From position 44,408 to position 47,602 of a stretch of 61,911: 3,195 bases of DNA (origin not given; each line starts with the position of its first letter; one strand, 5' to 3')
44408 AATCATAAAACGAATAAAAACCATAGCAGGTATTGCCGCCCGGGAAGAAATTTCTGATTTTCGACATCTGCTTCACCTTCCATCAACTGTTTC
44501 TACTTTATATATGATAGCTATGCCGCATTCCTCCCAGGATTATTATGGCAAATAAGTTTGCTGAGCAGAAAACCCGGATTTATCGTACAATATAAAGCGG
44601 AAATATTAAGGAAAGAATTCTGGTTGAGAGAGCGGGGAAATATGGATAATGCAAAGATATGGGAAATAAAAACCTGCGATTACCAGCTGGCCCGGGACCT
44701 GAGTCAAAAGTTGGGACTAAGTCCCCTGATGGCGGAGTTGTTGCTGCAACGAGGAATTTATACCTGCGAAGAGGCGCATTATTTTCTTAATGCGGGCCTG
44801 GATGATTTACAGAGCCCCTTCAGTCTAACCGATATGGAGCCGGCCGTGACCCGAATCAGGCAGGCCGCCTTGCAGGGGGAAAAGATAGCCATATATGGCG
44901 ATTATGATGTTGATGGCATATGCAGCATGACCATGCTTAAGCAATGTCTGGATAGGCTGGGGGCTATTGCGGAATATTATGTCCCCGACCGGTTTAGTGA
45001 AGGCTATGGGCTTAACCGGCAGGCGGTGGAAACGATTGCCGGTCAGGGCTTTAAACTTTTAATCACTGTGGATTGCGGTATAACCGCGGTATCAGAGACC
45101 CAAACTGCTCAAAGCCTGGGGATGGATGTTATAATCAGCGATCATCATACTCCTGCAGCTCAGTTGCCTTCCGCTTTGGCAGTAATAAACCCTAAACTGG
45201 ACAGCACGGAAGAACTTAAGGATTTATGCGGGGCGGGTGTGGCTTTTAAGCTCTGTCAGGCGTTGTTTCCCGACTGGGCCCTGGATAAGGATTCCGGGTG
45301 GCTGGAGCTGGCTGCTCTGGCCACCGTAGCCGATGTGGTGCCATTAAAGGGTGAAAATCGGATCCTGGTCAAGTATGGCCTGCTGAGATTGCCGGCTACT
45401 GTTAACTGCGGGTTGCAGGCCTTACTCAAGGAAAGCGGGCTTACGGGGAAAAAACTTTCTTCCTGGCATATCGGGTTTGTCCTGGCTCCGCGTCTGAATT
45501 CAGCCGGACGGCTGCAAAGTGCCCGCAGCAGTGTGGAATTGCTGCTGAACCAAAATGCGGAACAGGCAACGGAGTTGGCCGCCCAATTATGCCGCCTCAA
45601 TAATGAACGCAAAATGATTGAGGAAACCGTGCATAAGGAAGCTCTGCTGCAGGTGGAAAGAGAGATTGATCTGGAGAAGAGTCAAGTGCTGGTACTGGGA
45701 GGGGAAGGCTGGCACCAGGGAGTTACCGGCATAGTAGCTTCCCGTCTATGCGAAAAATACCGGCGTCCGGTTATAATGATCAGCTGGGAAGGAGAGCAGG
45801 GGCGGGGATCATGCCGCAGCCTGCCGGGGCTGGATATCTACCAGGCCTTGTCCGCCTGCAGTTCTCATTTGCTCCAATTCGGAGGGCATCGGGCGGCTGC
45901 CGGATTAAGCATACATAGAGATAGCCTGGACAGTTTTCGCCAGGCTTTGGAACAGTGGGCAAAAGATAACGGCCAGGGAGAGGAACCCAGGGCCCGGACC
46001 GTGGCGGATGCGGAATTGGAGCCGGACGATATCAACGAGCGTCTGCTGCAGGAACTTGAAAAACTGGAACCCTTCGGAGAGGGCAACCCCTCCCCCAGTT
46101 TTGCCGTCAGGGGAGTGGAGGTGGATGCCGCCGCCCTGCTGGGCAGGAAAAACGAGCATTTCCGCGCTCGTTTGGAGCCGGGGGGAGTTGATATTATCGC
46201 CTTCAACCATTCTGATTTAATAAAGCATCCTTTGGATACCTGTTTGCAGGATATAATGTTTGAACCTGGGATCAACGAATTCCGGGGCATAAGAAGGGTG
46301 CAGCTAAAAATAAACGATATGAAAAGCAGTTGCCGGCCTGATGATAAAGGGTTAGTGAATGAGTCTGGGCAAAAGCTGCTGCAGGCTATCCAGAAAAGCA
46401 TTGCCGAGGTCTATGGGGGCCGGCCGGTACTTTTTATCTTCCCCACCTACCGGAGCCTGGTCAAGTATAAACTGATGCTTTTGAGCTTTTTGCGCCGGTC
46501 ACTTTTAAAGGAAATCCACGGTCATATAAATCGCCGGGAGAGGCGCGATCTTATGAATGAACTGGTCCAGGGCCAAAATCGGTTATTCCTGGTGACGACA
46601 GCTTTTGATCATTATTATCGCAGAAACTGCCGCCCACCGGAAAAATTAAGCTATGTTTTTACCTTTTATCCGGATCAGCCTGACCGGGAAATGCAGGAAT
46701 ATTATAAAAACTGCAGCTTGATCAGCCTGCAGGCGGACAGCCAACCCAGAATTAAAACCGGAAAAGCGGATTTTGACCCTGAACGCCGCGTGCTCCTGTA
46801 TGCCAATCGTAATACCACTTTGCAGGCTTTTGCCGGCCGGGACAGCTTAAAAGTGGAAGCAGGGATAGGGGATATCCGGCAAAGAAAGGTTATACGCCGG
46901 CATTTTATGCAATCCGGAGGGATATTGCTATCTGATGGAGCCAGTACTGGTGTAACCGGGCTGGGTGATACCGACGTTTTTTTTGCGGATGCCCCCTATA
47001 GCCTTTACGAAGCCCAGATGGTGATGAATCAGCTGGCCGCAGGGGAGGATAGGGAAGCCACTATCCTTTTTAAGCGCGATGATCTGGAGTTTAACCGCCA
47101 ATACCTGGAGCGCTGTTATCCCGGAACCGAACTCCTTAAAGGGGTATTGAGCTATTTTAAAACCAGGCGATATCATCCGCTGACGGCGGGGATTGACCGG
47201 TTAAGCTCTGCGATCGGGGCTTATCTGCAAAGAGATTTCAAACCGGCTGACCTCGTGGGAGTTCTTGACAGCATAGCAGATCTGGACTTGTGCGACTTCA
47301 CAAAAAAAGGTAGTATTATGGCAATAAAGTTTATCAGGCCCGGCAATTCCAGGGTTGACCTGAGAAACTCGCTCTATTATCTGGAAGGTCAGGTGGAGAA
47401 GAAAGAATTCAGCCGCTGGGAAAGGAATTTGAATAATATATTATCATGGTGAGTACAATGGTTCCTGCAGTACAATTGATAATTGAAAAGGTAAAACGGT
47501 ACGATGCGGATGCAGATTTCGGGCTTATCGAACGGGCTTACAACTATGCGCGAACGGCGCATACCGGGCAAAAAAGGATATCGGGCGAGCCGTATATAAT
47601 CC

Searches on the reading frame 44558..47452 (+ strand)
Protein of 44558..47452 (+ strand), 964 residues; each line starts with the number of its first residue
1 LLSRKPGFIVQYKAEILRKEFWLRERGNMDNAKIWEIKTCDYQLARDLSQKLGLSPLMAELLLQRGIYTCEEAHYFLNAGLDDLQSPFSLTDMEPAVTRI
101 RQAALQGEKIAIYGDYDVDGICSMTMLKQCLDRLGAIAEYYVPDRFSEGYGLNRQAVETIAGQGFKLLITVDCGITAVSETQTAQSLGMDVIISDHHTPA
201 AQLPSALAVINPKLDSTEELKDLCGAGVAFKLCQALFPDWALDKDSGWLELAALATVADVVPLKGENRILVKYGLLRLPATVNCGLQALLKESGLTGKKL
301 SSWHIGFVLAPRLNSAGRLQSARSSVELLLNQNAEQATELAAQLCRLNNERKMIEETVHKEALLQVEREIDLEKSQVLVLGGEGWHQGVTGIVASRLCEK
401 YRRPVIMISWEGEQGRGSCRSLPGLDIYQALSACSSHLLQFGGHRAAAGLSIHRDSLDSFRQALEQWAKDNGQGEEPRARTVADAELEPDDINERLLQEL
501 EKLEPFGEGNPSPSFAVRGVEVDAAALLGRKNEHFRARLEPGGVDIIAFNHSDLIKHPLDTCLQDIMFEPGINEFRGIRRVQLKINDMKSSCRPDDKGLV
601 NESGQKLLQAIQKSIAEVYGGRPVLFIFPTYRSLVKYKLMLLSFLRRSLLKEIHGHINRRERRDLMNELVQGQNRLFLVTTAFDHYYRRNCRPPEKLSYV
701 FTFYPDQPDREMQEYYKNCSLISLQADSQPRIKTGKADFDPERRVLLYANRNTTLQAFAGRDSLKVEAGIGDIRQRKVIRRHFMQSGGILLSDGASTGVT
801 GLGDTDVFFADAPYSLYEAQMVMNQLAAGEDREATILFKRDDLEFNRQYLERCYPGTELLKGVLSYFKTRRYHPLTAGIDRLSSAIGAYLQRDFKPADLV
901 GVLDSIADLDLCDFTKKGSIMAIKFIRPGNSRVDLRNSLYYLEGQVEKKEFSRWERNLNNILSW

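Call 5: search_protein_families(library=pfam, proteins=[window:44558-47452:+])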
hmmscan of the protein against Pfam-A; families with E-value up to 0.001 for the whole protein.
window:44558-47452:+ (964 aa): 3 families
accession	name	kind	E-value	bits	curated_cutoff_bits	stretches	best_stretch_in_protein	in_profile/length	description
PF17768.7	RecJ_OB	-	4.4e-26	91.5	27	1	484-587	2-107/107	RecJ OB domain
PF01368.27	DHH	-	9.4e-25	87.7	28.1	1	109-255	1-124/125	DHH family, N-terminal domain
PF02272.25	DHHA1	-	6.1e-16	59.2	25.9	1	376-469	3-101/102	DHHA1 domain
